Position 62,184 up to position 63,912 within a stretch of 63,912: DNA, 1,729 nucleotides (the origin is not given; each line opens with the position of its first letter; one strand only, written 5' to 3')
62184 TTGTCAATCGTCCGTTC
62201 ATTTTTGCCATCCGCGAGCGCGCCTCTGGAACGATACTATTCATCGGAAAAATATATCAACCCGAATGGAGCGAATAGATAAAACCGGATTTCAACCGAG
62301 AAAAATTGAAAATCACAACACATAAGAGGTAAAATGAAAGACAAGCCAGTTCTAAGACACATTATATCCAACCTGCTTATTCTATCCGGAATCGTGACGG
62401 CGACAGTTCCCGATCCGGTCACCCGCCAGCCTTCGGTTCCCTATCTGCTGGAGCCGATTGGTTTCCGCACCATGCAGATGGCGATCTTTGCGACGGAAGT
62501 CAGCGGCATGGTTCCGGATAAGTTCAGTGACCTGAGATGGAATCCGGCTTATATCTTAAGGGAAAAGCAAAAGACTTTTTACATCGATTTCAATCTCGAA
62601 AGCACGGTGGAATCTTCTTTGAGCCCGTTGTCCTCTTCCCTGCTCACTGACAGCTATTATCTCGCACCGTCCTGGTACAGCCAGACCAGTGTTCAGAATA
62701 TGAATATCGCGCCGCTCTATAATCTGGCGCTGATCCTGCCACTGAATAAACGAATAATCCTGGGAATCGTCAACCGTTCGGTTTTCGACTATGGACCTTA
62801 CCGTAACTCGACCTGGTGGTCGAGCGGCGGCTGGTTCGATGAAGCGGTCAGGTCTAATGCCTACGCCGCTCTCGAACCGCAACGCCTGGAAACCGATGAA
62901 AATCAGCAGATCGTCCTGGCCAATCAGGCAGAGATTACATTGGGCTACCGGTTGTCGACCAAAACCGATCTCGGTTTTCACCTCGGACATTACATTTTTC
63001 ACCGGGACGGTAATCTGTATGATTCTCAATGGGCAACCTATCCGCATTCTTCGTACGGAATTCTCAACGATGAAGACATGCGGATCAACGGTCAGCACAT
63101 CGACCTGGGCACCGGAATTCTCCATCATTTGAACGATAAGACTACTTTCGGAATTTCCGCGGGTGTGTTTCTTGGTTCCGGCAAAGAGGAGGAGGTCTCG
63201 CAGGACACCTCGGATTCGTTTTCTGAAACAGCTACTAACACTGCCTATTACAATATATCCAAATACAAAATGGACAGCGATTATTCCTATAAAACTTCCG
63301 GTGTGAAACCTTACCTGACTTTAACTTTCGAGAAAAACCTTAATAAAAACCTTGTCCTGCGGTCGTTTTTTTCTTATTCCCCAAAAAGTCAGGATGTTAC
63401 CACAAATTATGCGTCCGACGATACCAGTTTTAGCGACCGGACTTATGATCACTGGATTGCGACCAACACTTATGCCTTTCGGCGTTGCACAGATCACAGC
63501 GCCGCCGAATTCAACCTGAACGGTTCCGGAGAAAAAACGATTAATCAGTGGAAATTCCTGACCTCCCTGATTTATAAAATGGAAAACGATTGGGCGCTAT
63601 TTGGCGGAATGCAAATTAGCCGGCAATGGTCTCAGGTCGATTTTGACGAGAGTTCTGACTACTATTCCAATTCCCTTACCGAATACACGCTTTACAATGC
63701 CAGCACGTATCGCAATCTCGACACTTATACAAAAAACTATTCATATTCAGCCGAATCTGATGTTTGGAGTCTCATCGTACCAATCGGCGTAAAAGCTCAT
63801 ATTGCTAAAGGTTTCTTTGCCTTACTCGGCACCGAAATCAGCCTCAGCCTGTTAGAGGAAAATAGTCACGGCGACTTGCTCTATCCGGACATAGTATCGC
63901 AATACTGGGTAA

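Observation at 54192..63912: Sigma-54 two-component system next to a lipoprotein / tandem-serpin / outer-membrane-barrel block: candidate inducible surface protease-inhibitor system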

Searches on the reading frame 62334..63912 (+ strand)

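Call 5: search_protein_families(library=pfam, proteins=[window:62334-63912:+], max_evalue=0.1)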
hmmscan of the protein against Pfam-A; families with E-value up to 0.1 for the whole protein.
window:62334-63912:+ (526 aa): 0 families

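Call 6: search_protein_families(library=ncbifam, proteins=[window:62334-63912:+], max_evalue=0.1)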
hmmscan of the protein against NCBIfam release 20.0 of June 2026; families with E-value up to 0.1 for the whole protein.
window:62334-63912:+ (526 aa): 0 families

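Call 29: find_homologous_proteins(query=window:62334-63912:+, max_evalue=0.001)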
Query window:62334-63912:+ (526 aa): 51 proteins with E <= 0.001 among 8000 candidates.
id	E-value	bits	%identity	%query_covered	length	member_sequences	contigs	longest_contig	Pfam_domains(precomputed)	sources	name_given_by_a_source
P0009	0.0e+0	1198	100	100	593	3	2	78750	-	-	-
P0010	8.9e-287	970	80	98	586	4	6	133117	-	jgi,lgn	-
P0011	9.0e-285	963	80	98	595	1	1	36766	-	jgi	-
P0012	1.8e-281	952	79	97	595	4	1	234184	-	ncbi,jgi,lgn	jgi:hypothetical protein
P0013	2.4e-269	912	77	98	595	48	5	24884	-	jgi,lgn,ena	jgi:hypothetical protein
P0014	1.2e-263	894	75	97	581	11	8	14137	-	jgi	jgi:hypothetical protein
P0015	5.0e-148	512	45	98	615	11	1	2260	-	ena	-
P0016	6.8e-148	512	46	97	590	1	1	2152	-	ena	-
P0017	3.8e-144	499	45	95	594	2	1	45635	-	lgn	-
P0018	5.4e-143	496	45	96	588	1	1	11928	-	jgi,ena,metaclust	metaclust:\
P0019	2.8e-142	493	45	98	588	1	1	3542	-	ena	-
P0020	1.6e-138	481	44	98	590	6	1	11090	-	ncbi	-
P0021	1.3e-136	475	44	97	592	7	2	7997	-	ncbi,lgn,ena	-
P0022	1.7e-136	474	45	96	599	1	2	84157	-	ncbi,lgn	-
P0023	4.1e-136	473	42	100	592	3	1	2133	-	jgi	jgi:hypothetical protein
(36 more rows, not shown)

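Call 32: find_related_loci(query=A3, collection=genome_contigs, flank=10000)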
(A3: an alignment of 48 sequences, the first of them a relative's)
Query A3 (593 aa) in genome_contigs; peptide patterns used: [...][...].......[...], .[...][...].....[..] (x = any residue, [..] = any of these).
100 stretches matched a pattern; 47 encode a relative of the query (tblastn E <= 1e-3); 46 distinct loci.
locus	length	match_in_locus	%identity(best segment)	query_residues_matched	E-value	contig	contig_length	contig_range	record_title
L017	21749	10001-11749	76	14-593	0e+0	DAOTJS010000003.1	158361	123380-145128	MAG TPA_asm: Candidatus Neomarinimicrobiota bacterium isolate AMR_MDS_2993 NODE_63_length_158361_cov_30.437204, whole ge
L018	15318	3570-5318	77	14-593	0e+0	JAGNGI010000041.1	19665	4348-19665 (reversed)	MAG: Candidatus Neomarinimicrobiota bacterium isolate Go_SlDig_bin_199 Go_SlDig_7800_length_19665_cov_151.290408, whole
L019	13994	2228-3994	46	10-593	2e-180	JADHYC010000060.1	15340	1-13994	MAG: Candidatus Neomarinimicrobiota bacterium isolate BS750m-G69 BS-750m-C6410, whole genome shotgun sequence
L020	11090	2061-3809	44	10-593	2e-169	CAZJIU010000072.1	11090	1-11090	MAG TPA_asm: uncultured bacterium isolate binchicken_co89_626 genome assembly, contig: NODE_11798_length_11090_cov_9.943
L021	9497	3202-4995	44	1-593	7e-169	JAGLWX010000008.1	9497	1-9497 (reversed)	MAG: Candidatus Neomarinimicrobiota bacterium isolate RS_12_34 ZL285.bin.34.fa_8, whole genome shotgun sequence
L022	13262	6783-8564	43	1-593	3e-168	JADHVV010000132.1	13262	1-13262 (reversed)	MAG: candidate division KSB1 bacterium isolate BS750m-G10 BS-750m-C8169, whole genome shotgun sequence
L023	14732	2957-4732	43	1-593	2e-166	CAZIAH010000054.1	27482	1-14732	MAG TPA_asm: uncultured bacterium isolate SRP323688_co1_225 genome assembly, contig: NODE_3045_length_27482_cov_9.436541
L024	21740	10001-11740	46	21-593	7e-161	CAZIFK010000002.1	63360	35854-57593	MAG TPA_asm: uncultured bacterium isolate binchicken_co62_21 genome assembly, contig: NODE_68_length_63360_cov_9.013474,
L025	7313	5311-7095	42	1-593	1e-160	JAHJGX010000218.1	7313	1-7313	MAG: bacterium isolate Modern_marine_glass_biofilm.mb.88 Modern_marine_glas.mb.88_k141_914252, whole genome shotgun sequ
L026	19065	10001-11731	46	21-593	3e-160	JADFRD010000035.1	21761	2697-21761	MAG: Candidatus Neomarinimicrobiota bacterium isolate B83T3L11 B83T3L11_NODE2008, whole genome shotgun sequence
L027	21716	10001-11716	42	21-593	5e-160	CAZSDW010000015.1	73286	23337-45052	MAG TPA_asm: uncultured bacterium isolate SRP214966_co4_6 genome assembly, contig: NODE_147_length_73286_cov_7.051495, w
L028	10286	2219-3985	42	8-593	2e-162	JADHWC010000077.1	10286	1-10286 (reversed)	MAG: Candidatus Neomarinimicrobiota bacterium isolate BS750m-G17 BS-750m-C12267, whole genome shotgun sequence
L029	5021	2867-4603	43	14-593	8e-163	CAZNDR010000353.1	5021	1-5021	MAG TPA_asm: uncultured Cytophagia bacterium isolate SRP098346_co1_315 genome assembly, contig: NODE_25179_length_5021_c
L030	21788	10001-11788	42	7-593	2e-158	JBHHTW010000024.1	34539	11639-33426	MAG: Fidelibacterota bacterium isolate S.9.sp2_bin.29 NODE_148_length_34539_cov_15.467144, whole genome shotgun sequence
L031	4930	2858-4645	42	7-593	9e-159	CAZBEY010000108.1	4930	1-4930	MAG TPA_asm: uncultured bacterium isolate binchicken_co275_25 genome assembly, contig: NODE_32743_length_4930_cov_172.32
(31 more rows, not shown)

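Call 40: predict_structure(alignment_id=A3)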
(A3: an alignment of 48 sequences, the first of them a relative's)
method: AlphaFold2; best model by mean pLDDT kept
length: 593 residues; sequences in the alignment: 48
mean_pLDDT: 87.3   pTM: 0.80
mean pLDDT of the five models: 87.3, 86.6, 86.1, 85.0, 84.0
residues with pLDDT >= 90: 377; 70-90: 143; 50-70: 55; < 50: 18
segments of 3 or more residues with pLDDT < 50: 100-106, 180-186
pLDDT, mean of each block of 10 residues (from residue 1): 66 68 73 91 84 83 92 94 79 57 54 80 85 95 95 84 54 55 53 95 96 97 93 86 90 97 96 98 95 92 93 94 98 94 97 96 95 89 96 95 97 85 94 96 95 94 94 97 92 90 94 93 94 92 90 89 90 74 75 87
secondary structure, 60 per line:
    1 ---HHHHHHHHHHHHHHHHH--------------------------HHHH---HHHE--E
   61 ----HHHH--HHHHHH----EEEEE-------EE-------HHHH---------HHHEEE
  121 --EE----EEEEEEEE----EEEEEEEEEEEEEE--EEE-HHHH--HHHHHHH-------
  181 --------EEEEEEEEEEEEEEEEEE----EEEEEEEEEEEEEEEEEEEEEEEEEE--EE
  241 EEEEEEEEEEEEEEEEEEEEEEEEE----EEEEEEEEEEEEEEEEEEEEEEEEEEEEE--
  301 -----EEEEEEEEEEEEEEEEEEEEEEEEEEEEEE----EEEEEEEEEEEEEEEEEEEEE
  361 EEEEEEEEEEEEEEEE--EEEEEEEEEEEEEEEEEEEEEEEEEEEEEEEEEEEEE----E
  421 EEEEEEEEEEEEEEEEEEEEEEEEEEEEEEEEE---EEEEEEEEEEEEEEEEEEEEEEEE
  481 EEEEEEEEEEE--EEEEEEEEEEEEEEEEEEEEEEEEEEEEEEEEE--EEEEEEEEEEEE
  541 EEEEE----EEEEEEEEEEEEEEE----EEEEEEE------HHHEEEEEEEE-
elements in order: H4-20 H47-50 H65-68 H71-76 E81-85 H102-105 E118-120 E129-136 E141-154 E157-159 H161-164 H167-173 E189-206 E211-236 E239-265 E270-298 E306-335 E340-376 E379-415 E420-453 E457-491 E494-526 E529-545 E550-564 E569-575 E585-592
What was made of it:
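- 62334..63912 (+): First 526 of 593 codons of a tall outer-membrane beta-barrel from an orphan family seen almost only in Marinimicrobia/FCB-group assemblies. Its conserved N-terminal segment contains an invariant N-P-A. AF2 pLDDT 87 (call 40).
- On FadL / Toluene_X / PorV: The strand count is about 14-16 (call 40).
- Checked: The 593-aa protein is a tall barrel (pLDDT 87, call 40).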

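Call 43: fold_search(model_id=the predicted structure, library=pdb)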
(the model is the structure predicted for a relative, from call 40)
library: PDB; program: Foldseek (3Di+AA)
matches with E <= 10: 701; with E <= 0.001: 52
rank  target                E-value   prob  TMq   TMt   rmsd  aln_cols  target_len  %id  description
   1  9gf0_E                1.6e-05  1.00  0.32  0.53  22.2       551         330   10  Cryo-EM Structure of Pentameric Outer Membrane Protein A from Bdellovibrio bacteriovorus (released 2025-07-09)
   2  9dc4_A                1.8e-05  0.99  0.27  0.20  24.1       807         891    6  Transferrin Binding Protein A in complex with transferrin binding protein B, transferrin and globular domain of TonB (released 2026-03-04)
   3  5nec_B                2.4e-05  0.94  0.20  0.18  24.5       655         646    8  Crystal structure of the siderophore receptor PiuD from Pseudomonas aeruginosa (released 2018-02-07)
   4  2r4o_A                3.0e-05  1.00  0.26  0.36  19.5       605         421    7  Crystal structure of the long-chain fatty acid transporter FadL mutant delta NPA (released 2008-09-16)
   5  9cdq_A                3.2e-05  0.98  0.25  0.19  22.5       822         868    7  Transferrin Binding Protein A in complex with transferrin (iron bound in N lobe only) (released 2026-03-11)
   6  3dwn_A                4.7e-05  1.00  0.24  0.32  23.2       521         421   10  Crystal structure of the long-chain fatty acid transporter FadL mutant A77E/S100R (released 2008-12-16)
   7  2r4n_A                4.9e-05  1.00  0.24  0.32  20.6       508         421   11  Crystal structure of the long-chain fatty acid transporter FadL mutant N33A (released 2008-09-16)
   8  9clt_A                5.2e-05  0.97  0.26  0.20  24.6       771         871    8  Transferrin Binding Protein A in complex with transferrin binding protein B and transferrin (iron bound to N lobe only (released 2026-03-11)
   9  9gf0_D                5.5e-05  1.00  0.32  0.53  18.7       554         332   10  Cryo-EM Structure of Pentameric Outer Membrane Protein A from Bdellovibrio bacteriovorus (released 2025-07-09)
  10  3dwo                  6.5e-05  1.00  0.27  0.35  20.8       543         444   11  Crystal structure of a Pseudomonas aeruginosa FadL homologue (released 2008-12-16)
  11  5nec_A                6.9e-05  0.90  0.20  0.19  25.0       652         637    8  Crystal structure of the siderophore receptor PiuD from Pseudomonas aeruginosa (released 2018-02-07)
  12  2r4p_A                7.7e-05  1.00  0.22  0.30  23.7       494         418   10  Crystal structure of the long-chain fatty acid transporter FadL mutant G212E (released 2008-09-16)
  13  6i97_B                7.7e-05  0.84  0.19  0.16  25.5       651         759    7  Structure of the ferrioxamine B transporter FoxA from Pseudomonas aeruginosa in complex with ferrioxamine B and a C-te (released 2019-08-28)
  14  6i97_A                7.7e-05  0.82  0.19  0.16  24.6       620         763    8  Structure of the ferrioxamine B transporter FoxA from Pseudomonas aeruginosa in complex with ferrioxamine B and a C-te (released 2019-08-28)
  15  2r4l_A                8.6e-05  1.00  0.27  0.36  22.6       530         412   11  Crystal structure of the long-chain fatty acid transporter FadL mutant P34A (released 2008-09-16)
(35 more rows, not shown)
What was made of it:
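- On FadL / Toluene_X / PorV: Foldseek probability is 1.0 but TM is 0.2-0.3 (call 43).
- FadL and TodX are among the fold matches (call 43).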

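Call 44: search_solved_structures(query=A3, max_evalue=10, show_alignments=3)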
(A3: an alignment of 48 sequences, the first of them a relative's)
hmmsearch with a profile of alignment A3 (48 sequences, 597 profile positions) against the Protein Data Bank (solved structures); distinct sequences matched with E-value up to 10: 0.
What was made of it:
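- On FadL / Toluene_X / PorV: A profile search against PDB sequences gave 0 hits (call 44).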
